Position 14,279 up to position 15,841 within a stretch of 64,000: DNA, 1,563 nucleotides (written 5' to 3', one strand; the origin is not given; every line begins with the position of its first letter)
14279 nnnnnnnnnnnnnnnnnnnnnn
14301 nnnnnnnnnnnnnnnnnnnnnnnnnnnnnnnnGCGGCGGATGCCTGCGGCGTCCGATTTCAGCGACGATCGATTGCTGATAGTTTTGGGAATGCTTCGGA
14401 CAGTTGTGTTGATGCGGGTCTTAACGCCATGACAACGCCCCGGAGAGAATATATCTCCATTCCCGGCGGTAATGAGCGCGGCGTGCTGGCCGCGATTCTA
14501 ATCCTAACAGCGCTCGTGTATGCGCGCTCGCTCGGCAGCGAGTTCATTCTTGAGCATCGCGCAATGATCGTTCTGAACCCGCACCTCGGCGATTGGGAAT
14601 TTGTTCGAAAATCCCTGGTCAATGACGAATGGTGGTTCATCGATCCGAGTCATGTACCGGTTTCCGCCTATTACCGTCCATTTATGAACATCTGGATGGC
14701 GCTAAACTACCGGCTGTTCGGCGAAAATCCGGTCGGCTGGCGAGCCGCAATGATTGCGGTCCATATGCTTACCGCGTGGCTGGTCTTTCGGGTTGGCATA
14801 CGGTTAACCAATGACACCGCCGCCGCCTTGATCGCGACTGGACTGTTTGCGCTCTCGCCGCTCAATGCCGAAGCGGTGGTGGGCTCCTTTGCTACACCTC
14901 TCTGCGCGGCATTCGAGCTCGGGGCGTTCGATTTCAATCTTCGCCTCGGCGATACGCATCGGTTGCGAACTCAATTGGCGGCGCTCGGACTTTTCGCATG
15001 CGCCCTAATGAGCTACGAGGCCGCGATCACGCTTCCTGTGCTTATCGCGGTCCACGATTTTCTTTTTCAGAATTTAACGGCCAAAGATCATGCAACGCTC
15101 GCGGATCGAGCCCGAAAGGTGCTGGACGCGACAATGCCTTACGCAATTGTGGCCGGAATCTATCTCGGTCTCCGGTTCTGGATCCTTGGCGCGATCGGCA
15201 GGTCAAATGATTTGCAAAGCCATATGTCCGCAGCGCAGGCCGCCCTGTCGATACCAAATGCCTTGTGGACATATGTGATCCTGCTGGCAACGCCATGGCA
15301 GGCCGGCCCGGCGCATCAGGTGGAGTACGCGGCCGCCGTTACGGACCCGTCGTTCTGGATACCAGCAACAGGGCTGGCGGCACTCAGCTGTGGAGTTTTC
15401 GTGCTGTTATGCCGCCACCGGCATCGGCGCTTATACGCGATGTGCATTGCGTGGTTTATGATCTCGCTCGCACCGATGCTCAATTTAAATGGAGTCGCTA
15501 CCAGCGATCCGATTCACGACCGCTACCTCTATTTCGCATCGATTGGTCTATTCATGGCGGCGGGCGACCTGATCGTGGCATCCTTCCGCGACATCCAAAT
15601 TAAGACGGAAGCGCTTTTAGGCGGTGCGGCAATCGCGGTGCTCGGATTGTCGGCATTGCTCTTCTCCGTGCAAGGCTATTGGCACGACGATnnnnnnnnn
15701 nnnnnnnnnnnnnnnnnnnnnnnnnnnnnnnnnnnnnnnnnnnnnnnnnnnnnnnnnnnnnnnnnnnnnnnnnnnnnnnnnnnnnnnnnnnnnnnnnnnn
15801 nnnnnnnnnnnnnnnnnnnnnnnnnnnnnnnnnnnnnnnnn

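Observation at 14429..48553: Ten-paralog expansion of a membrane GT-C-like + TPR protein family occupying about 30% of the window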

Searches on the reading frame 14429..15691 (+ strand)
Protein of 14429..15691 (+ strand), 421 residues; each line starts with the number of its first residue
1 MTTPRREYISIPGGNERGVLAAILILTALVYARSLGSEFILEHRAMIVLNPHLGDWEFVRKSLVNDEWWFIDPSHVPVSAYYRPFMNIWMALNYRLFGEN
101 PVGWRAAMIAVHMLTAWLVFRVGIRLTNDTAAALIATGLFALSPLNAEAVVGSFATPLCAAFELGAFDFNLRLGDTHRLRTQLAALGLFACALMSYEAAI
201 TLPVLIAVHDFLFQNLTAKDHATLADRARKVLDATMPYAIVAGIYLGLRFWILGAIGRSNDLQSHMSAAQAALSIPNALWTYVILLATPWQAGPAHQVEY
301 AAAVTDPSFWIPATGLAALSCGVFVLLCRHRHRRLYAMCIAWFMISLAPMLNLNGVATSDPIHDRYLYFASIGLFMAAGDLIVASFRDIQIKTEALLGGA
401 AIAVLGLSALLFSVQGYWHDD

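Call 57: search_protein_families(library=pfam, proteins=[window:14429-15691:+], max_evalue=10)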
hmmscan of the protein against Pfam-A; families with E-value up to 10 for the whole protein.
window:14429-15691:+ (421 aa): 1 family
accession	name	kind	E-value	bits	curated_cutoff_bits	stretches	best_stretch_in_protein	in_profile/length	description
PF13231.12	PMT_2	-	9.4e-05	23.1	26.1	1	84-215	3-132/160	Dolichyl-phosphate-mannose-protein mannosyltransferase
